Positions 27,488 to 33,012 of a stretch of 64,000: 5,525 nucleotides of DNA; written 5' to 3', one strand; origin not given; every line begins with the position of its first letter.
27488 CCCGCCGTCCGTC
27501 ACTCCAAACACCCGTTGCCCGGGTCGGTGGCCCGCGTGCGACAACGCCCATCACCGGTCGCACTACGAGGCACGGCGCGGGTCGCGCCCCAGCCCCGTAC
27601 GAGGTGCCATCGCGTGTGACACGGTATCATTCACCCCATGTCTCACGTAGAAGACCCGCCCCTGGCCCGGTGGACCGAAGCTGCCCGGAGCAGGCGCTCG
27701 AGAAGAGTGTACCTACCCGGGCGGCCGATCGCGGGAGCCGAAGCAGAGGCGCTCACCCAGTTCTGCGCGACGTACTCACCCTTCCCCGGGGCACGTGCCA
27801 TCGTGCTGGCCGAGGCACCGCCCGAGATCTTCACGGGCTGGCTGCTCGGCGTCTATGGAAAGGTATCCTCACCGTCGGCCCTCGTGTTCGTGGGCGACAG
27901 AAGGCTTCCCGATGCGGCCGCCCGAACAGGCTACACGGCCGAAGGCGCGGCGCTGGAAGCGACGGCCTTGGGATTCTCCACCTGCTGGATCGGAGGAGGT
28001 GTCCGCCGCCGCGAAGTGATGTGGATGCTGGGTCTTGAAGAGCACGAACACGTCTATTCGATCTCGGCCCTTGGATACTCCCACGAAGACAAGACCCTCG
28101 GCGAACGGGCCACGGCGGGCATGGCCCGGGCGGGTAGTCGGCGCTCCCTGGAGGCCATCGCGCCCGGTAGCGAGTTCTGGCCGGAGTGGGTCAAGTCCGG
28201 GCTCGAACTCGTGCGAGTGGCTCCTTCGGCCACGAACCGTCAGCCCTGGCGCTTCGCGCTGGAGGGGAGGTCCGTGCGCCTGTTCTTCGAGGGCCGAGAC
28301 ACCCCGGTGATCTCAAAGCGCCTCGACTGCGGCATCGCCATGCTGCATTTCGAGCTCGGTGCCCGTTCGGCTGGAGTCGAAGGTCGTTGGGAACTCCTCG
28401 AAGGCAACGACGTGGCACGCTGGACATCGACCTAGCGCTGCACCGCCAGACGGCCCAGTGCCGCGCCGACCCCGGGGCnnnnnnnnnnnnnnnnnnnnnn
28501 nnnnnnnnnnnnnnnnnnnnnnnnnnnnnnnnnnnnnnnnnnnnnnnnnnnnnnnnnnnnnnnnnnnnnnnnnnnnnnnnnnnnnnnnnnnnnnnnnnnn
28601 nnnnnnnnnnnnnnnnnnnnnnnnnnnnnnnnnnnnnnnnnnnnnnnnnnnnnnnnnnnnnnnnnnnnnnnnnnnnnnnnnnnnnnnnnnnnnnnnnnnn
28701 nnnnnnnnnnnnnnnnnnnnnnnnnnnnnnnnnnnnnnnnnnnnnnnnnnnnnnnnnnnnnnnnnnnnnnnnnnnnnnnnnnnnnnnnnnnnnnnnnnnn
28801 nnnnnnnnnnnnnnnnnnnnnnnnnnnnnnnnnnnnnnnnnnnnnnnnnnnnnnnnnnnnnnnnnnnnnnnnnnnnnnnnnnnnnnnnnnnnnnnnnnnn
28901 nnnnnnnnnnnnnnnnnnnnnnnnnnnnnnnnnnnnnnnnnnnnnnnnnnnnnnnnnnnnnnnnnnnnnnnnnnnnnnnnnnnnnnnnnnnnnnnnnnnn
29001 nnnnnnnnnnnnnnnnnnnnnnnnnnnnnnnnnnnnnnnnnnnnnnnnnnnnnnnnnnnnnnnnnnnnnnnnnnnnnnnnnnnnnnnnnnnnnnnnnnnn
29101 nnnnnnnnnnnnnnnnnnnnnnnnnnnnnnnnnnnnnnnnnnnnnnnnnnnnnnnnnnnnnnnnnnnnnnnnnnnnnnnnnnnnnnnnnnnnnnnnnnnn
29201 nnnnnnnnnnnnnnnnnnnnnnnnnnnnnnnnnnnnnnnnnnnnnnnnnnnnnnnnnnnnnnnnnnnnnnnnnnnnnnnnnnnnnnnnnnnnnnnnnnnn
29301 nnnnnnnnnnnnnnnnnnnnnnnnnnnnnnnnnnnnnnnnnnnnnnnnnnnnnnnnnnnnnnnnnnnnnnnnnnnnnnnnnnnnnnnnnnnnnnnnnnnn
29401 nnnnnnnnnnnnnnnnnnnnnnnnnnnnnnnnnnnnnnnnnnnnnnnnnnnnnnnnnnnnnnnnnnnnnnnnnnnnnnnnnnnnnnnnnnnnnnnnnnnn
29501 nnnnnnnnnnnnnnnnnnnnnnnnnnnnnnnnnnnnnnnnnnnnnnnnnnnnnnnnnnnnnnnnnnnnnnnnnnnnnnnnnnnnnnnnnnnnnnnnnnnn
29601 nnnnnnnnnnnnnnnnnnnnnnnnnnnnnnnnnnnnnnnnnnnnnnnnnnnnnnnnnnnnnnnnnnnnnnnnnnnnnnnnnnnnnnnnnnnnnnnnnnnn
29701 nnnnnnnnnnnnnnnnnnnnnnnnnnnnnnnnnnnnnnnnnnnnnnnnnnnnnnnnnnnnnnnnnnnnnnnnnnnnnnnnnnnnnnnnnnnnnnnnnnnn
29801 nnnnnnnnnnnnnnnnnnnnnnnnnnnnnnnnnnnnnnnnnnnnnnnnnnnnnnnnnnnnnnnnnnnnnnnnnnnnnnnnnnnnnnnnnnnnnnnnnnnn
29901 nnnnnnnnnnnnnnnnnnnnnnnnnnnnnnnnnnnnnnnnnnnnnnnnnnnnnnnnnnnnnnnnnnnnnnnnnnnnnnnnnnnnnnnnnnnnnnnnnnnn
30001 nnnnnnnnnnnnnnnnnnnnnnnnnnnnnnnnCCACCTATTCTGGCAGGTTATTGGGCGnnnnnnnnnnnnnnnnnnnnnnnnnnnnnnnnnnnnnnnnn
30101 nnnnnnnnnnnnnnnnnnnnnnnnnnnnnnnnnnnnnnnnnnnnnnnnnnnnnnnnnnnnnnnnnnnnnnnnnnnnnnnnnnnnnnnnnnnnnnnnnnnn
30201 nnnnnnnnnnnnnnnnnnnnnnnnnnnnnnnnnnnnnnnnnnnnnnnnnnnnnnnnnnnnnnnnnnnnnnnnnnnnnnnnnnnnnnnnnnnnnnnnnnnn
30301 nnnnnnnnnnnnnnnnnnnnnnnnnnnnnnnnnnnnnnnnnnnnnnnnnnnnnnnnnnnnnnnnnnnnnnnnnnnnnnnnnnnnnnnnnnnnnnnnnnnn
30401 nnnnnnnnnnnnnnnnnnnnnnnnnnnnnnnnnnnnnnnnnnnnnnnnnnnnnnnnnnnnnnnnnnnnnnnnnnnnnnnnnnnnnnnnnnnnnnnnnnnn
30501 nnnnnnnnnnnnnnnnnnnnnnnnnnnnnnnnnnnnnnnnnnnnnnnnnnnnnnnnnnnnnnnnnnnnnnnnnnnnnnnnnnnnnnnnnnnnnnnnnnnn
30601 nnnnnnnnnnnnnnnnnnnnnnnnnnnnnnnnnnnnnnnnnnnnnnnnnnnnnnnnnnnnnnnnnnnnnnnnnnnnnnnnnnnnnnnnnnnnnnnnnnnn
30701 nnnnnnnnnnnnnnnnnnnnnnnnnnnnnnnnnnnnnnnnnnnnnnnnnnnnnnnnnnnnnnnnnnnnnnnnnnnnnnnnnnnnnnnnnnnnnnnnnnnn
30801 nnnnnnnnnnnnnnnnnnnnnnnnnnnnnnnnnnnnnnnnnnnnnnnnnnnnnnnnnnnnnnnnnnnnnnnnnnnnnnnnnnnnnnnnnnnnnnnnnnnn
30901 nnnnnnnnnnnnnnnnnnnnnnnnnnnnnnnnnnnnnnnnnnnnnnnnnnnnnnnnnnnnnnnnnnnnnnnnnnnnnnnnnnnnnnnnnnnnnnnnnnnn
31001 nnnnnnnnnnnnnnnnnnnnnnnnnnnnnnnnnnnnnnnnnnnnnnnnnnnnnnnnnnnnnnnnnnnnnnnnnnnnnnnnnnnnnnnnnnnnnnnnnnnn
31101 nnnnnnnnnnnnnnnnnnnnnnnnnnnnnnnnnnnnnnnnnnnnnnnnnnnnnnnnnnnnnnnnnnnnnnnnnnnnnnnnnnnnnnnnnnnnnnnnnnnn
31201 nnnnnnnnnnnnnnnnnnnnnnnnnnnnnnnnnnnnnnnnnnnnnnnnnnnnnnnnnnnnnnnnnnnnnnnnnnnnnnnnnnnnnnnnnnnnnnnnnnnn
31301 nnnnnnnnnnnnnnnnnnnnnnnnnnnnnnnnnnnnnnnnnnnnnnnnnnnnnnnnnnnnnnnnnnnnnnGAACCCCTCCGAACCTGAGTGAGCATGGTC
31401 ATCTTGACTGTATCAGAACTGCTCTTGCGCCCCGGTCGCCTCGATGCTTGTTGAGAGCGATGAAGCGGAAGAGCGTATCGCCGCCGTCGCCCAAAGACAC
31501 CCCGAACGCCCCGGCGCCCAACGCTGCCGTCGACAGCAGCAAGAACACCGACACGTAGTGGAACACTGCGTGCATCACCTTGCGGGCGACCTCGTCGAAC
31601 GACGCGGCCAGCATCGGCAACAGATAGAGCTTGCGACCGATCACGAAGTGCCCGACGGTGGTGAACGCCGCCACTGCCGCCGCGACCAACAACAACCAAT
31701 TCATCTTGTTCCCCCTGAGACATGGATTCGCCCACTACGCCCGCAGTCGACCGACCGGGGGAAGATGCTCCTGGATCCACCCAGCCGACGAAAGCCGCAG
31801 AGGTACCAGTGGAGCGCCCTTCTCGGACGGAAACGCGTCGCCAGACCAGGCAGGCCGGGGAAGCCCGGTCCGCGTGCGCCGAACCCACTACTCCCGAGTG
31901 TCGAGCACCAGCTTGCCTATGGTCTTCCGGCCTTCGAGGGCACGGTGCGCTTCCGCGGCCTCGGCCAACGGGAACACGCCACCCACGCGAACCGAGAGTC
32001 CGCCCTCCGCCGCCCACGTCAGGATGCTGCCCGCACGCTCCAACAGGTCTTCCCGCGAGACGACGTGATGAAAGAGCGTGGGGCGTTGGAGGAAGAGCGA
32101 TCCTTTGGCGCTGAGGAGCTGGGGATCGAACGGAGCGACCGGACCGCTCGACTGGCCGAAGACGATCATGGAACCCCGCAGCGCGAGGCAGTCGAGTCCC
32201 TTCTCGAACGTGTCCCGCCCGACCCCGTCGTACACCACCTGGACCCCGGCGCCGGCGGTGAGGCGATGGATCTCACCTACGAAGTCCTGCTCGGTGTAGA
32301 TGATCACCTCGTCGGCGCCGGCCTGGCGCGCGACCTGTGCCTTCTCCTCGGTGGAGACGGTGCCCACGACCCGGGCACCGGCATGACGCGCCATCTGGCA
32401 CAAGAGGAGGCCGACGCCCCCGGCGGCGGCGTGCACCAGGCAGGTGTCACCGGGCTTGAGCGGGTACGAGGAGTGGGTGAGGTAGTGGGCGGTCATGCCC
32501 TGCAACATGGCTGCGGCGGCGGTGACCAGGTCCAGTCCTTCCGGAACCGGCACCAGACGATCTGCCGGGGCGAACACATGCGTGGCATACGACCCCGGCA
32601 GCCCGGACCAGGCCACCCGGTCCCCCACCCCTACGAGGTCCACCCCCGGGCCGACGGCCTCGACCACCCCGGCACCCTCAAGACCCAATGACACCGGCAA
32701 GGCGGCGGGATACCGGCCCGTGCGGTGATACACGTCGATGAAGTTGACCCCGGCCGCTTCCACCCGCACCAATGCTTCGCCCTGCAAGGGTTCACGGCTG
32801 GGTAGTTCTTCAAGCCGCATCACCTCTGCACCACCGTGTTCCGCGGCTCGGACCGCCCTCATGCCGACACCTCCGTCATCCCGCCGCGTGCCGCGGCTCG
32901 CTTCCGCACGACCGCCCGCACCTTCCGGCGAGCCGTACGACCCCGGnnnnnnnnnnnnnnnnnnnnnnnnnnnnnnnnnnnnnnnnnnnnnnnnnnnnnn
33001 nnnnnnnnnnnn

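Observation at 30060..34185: Two paralogous Fe-S proteins (winged-helix-like N-terminus, CCG-like Cys cluster, 2x[4Fe-4S]) flanking quinone oxidoreductase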

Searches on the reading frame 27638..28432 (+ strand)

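Call 4: search_protein_families(library=pfam, proteins=[window:27638-28432:+], max_evalue=0.1)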
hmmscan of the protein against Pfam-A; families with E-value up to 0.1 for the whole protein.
window:27638-28432:+ (265 aa): 2 families
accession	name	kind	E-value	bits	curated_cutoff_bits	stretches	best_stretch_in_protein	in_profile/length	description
PF14512.11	TM1586_NiRdase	-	1.6e-31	110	27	1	12-242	2-215/215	Putative TM nitroreductase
PF00881.29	Nitroreductase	-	1.6e-12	48.4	23.5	2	86-147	108-167/167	Nitroreductase family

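Call 5: search_protein_families(library=ncbifam, proteins=[window:27638-28432:+], max_evalue=0.1)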
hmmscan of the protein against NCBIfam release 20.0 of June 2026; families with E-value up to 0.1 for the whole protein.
window:27638-28432:+ (265 aa): 4 families
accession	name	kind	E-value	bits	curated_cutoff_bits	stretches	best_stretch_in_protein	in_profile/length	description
NF047509.1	Rv3131_FMN_oxido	subfamily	3.7e-10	39.8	199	1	194-255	8-75/319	Acg family FMN-binding oxidoreductase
NF005901.0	PRK07877.1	equivalog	0.00016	20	476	1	191-257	383-454/722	Rv1355c family protein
NF008275.0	PRK11053.1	equivalog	0.0038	16.7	227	1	166-208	8-50/217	oxygen-insensitive NAD(P)H nitroreductase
NF011424.0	PRK14851.1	subfamily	0.073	11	1170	1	195-246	338-395/679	hypothetical protein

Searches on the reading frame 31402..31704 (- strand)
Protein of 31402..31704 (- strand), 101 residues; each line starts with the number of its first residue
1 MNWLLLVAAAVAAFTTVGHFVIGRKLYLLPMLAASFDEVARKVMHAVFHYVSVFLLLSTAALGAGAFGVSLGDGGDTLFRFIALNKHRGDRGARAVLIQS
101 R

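Call 4: search_protein_families(library=pfam, proteins=[window:31402-31704:-], max_evalue=0.1)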
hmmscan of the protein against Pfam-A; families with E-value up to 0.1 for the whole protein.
window:31402-31704:- (101 aa): 0 families

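Call 5: search_protein_families(library=ncbifam, proteins=[window:31402-31704:-], max_evalue=0.1)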
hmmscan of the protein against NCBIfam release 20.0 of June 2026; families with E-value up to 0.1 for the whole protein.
window:31402-31704:- (101 aa): 0 families

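Call 61: find_homologous_proteins(query=window:31402-31704:-, max_evalue=0.001)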
Query window:31402-31704:- (101 aa): 31 proteins with E <= 0.001 among 99 candidates.
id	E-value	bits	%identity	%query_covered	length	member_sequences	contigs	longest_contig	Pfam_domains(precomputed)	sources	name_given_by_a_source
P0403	9.4e-57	207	100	100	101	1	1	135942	-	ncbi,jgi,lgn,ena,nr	ncbi:MAG: hypothetical protein KKA32_12115 [Actinobacteria bacterium]|nr:hypothetical protein [Actin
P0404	2.6e-23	100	64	84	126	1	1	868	-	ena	-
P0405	4.6e-23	99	62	67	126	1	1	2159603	-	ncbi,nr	ncbi:MAG: hypothetical protein JSV00_09455 [bacterium]|nr:MAG: hypothetical protein JSV00_09455 [bac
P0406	1.5e-22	98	60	84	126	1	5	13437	-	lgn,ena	-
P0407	3.6e-22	96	76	58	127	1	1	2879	-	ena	-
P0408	4.0e-22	96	58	84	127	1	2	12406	-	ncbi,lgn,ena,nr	ncbi:MAG TPA: hypothetical protein ENH82_10665 [bacterium]|nr:hypothetical protein [bacterium]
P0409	4.6e-22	96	54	84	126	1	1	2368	-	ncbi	-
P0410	1.2e-21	95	61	84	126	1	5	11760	-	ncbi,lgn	-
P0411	1.4e-21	95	60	84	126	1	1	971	-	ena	-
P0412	5.9e-21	93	55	84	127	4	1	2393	-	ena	-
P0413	9.3e-21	92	60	84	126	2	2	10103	-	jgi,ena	jgi:hypothetical protein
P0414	2.4e-20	91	58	84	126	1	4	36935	-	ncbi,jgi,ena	-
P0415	7.5e-20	89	58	84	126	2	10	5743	-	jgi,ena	-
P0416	4.3e-19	87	58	84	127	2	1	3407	-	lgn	-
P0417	4.9e-19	86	75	51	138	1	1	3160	-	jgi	jgi:hypothetical protein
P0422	1.5e-18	85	55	84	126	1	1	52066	-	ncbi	ncbi:hypothetical protein ACFLYX_00165 [Chloroflexota bacterium]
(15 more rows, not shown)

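Call 62: find_encoding_contigs(protein=P0405, flank=5000, max_places=1)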
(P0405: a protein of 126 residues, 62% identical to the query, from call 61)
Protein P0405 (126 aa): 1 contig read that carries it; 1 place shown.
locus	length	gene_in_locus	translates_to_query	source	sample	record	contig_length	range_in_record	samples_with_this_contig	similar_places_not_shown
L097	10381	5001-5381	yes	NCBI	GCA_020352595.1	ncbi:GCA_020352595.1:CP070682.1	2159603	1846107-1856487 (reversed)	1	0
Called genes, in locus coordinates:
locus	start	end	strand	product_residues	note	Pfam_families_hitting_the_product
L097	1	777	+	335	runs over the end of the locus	-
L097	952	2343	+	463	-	PF00206:Lyase_1, PF14698:ASL_C2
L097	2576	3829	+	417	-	PF00278:Orn_DAP_Arg_deC, PF01168:Ala_racemase_N (weak), PF02784:Orn_Arg_deC_N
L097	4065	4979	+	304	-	PF00248:Aldo_ket_red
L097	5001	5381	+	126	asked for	-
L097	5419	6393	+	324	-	PF00710:Asparaginase, PF17763:Asparaginase_C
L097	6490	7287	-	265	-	PF02567:PhzC-PhzF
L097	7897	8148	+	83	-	PF14026:SCO4226-like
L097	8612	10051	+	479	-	PF01547:SBP_bac_1, PF13416:SBP_bac_8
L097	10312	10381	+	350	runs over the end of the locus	PF00005:ABC_tran, PF13304:AAA_21 (faint)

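Call 63: find_encoding_contigs(protein=P0422, flank=5000, max_places=1)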
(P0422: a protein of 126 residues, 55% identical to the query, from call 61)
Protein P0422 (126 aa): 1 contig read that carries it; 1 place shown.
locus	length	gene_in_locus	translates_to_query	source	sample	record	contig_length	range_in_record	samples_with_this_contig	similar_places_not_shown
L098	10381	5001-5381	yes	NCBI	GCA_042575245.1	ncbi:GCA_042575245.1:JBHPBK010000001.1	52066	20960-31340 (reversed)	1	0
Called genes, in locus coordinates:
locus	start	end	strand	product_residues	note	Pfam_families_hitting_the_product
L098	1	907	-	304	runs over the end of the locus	PF01758:SBF (weak)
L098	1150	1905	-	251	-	PF01936:NYN, PF12872:OST-HTH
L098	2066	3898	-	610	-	PF00009:GTP_EFTU, PF01926:MMR_HSR1 (weak), PF22042:EF-G_D2, PF03144:GTP_EFTU_D2 (weak), PF00679:EFG_C, PF21018:BipA_C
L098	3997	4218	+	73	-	-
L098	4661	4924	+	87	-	PF18905:DUF5661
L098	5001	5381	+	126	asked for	-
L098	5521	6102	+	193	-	PF13489:Methyltransf_23, PF01209:Ubie_methyltran, PF05175:MTS (weak), PF13847:Methyltransf_31, PF08241:Methyltransf_11, PF08242:Methyltransf_12 (weak), PF13649:Methyltransf_25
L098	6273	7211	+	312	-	PF04055:Radical_SAM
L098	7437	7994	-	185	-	PF00196:GerE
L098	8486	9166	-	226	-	PF00881:Nitroreductase, PF14512:TM1586_NiRdase (weak)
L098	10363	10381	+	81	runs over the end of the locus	-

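Call 64: find_encoding_contigs(protein=P0414, flank=5000, max_places=2)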
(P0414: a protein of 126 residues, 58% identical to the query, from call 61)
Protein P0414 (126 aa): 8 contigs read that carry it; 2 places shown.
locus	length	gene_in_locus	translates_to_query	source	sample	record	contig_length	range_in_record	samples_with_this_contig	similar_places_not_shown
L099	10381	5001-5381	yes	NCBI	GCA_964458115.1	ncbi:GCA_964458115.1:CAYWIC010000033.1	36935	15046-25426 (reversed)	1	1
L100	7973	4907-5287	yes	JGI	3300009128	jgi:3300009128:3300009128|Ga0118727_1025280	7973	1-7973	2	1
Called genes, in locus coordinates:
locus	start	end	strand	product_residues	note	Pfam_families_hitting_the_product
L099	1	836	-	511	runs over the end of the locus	PF08448:PAS_4, PF00990:GGDEF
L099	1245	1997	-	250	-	PF13938:DUF4213, PF04016:DUF364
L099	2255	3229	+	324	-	-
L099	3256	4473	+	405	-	PF07536:HWE_HK (weak), PF07568:HisKA_2, PF13581:HATPase_c_2 (weak), PF02518:HATPase_c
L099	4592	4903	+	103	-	-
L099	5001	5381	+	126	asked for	-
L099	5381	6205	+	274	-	PF04542:Sigma70_r2, PF08281:Sigma70_r4_2 (weak)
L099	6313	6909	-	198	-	-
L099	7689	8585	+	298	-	-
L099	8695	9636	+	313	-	-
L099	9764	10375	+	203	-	-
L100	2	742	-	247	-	?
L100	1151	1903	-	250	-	PF13938:DUF4213, PF04016:DUF364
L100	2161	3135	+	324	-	-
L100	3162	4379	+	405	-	PF07536:HWE_HK (weak), PF07568:HisKA_2, PF13581:HATPase_c_2 (weak), PF02518:HATPase_c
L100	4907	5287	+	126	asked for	-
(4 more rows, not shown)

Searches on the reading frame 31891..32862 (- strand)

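Call 4: search_protein_families(library=pfam, proteins=[window:31891-32862:-], max_evalue=0.1)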
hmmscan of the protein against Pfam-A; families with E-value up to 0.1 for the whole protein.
window:31891-32862:- (324 aa): 5 families
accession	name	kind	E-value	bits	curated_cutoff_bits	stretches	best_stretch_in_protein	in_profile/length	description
PF00107.32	ADH_zinc_N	-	9.8e-27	93.9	31.8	1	149-251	1-103/129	Zinc-binding dehydrogenase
PF13602.12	ADH_zinc_N_2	-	4.3e-22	79.9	27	1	182-320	2-134/134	Zinc-binding dehydrogenase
PF08240.17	ADH_N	-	1.1e-16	61.3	23.5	1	27-108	2-104/104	Alcohol dehydrogenase GroES-like domain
PF02225.27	PA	-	0.012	16.1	23.9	1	167-193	35-61/95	PA domain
PF02254.24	TrkA_N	-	0.099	13.4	23.8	0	152-187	77-114/116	TrkA-N domain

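Call 5: search_protein_families(library=ncbifam, proteins=[window:31891-32862:-], max_evalue=0.1)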
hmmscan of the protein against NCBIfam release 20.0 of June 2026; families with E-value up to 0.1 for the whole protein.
window:31891-32862:- (324 aa): 27 families (the best 25 are shown)
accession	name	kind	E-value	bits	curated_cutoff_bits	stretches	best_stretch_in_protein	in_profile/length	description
NF008024.0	PRK10754.1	subfamily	9.7e-86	287.7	348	1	4-318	5-323/327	NADPH:quinone reductase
TIGR02824.1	quinone_pig3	subfamily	9.6e-64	215.4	296.8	1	1-321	1-324/325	putative NAD(P)H quinone oxidoreductase, PIG3 family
NF041183.1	Pks2_ls1_myc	equivalog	2.2e-36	124.3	2400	1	12-322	1417-1729/2086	sulfolipid-1 biosynthesis phthioceranic/hydroxyphthioceranic acid synthase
NF010344.0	PRK13771.1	subfamily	1.8e-31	109.3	349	2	88-321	114-332/334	putative alcohol dehydrogenase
NF041172.1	AcrlCoa_red_Thmprot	equivalog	1.4e-27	96.5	500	2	89-320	115-332/334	acryloyl-CoA reductase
TIGR01751.1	crot-CoA-red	equivalog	9.2e-24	83.9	378.55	2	90-196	140-248/398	crotonyl-CoA carboxylase/reductase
NF006940.0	PRK09422.1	equivalog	1.7e-22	79.9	344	2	90-237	115-261/338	alcohol dehydrogenase AdhP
TIGR02817.1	adh_fam_1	subfamily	7.4e-22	78.2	284.05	1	21-321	23-334/336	zinc-binding alcohol dehydrogenase family protein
TIGR03451.1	mycoS_dep_FDH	equivalog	2.5e-20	72.6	512.9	2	13-84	12-83/358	S-(hydroxymethyl)mycothiol dehydrogenase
TIGR03989.1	Rxyl_3153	subfamily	3.1e-19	69.5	440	2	13-90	12-90/370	NDMA-dependent alcohol dehydrogenase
TIGR02823.1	oxido_YhdH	subfamily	4.2e-17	62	297.25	1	6-241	5-247/324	acrylyl-CoA reductase family protein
NF058644.1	CurcmRedCuraProt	equivalog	9.7e-16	57.8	440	1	60-321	65-332/336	NADPH-dependent curcumin/dihydrocurcumin reductase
TIGR00692.1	tdh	equivalog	1.2e-15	57.4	458.35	2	89-241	116-266/340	L-threonine 3-dehydrogenase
TIGR02818.1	adh_III_F_hyde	equivalog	3.2e-15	56.1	543.95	2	12-83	11-83/368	S-(hydroxymethyl)glutathione dehydrogenase/class III alcohol dehydrogenase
TIGR03366.1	HpnZ_proposed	hypoth_equivalog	1.6e-14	53.8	328.1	2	88-237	106-254/315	putative phosphonate catabolism associated alcohol dehydrogenase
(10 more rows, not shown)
